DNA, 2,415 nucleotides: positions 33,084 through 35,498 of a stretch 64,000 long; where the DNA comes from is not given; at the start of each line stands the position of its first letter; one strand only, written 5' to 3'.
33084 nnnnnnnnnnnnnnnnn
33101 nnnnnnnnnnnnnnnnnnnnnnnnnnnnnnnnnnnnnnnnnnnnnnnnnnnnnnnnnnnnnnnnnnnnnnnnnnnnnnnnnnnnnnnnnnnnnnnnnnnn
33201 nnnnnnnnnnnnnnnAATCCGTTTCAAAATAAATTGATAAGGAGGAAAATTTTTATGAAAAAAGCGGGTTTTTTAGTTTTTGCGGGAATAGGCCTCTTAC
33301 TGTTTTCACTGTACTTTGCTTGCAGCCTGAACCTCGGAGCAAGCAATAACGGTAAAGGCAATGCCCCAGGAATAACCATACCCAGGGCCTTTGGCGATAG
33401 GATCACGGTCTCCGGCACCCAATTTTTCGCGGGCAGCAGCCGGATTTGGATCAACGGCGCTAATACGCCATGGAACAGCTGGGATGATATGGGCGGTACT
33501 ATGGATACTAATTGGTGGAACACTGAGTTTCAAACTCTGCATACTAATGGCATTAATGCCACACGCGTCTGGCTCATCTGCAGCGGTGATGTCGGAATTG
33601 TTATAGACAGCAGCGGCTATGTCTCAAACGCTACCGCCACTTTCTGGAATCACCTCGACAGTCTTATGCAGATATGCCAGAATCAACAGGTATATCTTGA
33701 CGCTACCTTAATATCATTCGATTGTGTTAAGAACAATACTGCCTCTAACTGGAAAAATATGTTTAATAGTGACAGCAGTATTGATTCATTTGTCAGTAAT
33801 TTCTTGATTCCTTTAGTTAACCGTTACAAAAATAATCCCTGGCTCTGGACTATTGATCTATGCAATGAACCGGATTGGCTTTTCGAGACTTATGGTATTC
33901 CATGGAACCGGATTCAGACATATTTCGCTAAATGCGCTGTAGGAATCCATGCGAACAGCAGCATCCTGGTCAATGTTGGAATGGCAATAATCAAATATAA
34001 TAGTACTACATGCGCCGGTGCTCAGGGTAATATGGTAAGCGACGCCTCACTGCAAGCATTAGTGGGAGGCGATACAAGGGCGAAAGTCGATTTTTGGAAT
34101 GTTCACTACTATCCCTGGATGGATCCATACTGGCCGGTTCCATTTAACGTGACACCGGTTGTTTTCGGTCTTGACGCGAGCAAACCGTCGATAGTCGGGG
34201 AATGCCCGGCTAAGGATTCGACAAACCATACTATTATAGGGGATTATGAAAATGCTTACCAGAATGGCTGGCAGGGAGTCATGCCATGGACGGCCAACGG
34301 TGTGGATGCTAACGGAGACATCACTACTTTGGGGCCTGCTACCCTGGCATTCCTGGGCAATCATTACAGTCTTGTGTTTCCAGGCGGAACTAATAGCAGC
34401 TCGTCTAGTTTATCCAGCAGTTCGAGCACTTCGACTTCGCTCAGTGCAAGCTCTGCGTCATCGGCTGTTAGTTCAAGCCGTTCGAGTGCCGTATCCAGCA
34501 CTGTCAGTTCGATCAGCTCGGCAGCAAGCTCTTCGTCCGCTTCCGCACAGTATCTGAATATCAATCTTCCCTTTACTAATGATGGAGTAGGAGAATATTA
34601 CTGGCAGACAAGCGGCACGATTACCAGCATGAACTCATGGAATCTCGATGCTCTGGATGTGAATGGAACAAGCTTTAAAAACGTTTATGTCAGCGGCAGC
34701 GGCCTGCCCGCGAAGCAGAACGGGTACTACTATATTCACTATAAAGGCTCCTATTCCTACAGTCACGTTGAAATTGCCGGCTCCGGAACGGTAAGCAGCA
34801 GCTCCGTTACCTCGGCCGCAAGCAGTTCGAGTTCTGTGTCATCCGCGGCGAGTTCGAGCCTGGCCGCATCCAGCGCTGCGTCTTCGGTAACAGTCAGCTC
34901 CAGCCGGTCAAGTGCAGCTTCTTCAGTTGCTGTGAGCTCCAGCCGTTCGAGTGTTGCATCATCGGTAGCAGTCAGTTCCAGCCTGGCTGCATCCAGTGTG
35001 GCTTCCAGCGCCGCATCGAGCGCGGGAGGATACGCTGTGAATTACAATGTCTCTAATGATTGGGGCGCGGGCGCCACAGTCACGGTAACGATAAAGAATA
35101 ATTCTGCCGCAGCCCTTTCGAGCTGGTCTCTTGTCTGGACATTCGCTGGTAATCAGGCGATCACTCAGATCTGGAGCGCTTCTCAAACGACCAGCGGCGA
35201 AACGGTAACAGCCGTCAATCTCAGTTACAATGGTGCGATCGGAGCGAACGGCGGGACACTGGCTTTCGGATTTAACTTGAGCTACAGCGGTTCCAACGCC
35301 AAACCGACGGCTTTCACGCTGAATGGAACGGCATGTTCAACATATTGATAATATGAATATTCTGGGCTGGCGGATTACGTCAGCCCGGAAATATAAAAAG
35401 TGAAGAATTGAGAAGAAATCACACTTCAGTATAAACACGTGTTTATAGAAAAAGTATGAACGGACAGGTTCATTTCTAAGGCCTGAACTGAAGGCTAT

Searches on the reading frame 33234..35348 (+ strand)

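Call 10: search_protein_families(library=pfam, proteins=[window:33234-35348:+])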
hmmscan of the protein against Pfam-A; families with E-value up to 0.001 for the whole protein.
window:33234-35348:+ (704 aa): 2 families
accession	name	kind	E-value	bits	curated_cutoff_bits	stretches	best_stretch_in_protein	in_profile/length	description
PF18666.6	CBM64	-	1e-27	96.5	25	1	440-514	1-73/74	Carbohydrate-binding module 64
PF00553.25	CBM_2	-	2.3e-27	95.7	24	1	602-701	3-101/101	Cellulose binding domain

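Call 81: search_protein_families(library=pfam, proteins=[window:33234-35348:+], max_evalue=0.1)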
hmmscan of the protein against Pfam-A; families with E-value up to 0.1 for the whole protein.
window:33234-35348:+ (704 aa): 2 families
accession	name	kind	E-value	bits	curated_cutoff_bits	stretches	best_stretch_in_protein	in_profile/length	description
PF18666.6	CBM64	-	1e-27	96.5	25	1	440-514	1-73/74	Carbohydrate-binding module 64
PF00553.25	CBM_2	-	2.3e-27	95.7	24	1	602-701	3-101/101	Cellulose binding domain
